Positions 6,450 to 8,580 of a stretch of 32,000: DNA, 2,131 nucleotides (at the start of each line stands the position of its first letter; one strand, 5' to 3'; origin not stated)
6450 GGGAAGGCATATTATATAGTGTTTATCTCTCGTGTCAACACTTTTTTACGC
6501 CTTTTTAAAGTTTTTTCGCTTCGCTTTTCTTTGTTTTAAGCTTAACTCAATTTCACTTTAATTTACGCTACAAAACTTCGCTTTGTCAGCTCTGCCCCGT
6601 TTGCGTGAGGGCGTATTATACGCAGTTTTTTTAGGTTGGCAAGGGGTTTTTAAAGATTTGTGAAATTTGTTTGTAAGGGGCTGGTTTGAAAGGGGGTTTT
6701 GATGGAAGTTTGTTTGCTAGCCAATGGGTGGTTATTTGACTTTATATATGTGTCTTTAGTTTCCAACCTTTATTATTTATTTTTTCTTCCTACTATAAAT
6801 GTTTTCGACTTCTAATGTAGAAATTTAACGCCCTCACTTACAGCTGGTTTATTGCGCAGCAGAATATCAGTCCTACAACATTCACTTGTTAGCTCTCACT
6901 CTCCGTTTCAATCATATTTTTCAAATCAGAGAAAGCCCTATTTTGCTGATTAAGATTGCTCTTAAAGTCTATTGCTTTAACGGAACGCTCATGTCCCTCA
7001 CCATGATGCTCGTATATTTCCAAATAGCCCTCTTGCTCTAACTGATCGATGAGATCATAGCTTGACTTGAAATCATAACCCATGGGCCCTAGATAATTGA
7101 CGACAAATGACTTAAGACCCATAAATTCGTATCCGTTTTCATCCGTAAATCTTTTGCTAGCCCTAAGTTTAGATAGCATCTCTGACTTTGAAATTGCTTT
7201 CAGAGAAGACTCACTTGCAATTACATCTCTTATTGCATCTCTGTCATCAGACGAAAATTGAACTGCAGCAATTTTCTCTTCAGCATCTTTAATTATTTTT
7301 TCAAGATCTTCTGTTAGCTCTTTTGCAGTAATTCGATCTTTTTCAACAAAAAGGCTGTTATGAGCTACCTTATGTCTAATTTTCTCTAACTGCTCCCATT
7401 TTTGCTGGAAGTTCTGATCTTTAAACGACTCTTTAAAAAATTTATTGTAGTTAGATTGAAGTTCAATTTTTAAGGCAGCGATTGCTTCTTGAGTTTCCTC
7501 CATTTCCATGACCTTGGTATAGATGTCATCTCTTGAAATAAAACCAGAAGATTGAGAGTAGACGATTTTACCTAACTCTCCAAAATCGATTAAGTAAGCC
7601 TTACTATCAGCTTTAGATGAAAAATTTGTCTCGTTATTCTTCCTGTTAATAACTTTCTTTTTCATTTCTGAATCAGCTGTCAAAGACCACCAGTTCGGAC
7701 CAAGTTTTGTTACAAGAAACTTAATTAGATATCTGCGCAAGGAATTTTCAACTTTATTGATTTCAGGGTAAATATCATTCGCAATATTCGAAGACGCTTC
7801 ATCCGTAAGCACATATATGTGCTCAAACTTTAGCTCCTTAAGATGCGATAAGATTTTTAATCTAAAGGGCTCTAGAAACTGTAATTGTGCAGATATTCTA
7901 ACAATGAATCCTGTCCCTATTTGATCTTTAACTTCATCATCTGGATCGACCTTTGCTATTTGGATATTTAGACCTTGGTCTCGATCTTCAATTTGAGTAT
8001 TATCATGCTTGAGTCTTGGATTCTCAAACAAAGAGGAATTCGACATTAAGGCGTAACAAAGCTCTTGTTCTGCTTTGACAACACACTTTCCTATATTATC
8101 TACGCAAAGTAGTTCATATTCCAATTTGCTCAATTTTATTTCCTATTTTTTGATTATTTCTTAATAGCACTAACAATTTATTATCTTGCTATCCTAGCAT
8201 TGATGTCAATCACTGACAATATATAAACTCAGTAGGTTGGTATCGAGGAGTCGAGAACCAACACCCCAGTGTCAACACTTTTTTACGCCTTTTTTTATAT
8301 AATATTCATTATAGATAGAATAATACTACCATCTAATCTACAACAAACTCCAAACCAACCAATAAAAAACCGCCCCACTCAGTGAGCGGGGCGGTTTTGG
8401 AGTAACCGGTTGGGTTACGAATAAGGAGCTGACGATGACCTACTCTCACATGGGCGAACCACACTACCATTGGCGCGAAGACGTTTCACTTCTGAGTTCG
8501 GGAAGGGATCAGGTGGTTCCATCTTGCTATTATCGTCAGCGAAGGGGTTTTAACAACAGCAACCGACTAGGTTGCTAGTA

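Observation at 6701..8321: Orphan Swt1-like HEPN (Rx4H) protein gene in the spacer between two tandem rRNA operons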

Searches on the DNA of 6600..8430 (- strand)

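Call 73: search_rna_families(sources=[L055, L042, L052, L021, L037, L038], threshold=gathering)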
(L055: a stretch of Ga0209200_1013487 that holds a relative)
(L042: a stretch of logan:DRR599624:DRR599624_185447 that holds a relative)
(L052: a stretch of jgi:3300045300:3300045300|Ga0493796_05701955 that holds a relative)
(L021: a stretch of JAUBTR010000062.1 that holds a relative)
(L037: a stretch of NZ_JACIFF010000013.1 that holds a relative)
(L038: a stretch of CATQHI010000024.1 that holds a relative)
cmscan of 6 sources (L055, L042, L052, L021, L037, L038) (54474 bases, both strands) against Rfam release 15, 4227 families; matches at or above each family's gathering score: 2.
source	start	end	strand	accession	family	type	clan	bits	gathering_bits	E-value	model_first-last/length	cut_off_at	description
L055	697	873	+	RF02001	group-II-D1D4-3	Intron;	CL00102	126.6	32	9.9e-26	1-170/170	no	Group II catalytic intron D1-D4-3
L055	915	993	+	RF01998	group-II-D1D4-1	Intron;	CL00102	57.1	35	1.1e-07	1-84/84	no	Group II catalytic intron D1-D4-1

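Call 85: search_rna_families(source=window, start=6600, end=8430, threshold=evalue, max_evalue=1)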
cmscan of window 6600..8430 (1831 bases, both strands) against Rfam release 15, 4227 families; matches with E-value up to 1: 2.
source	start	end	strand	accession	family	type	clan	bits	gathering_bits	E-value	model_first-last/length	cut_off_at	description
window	8292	8397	+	RF02503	Atu_C9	Gene; sRNA;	-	18.8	40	0.026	89-192/192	no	Rhizobiales sRNA Atu_C9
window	8348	8400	+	RF02377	SurA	Gene; sRNA;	-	16.9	100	0.094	1-279/279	no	SurA sRNA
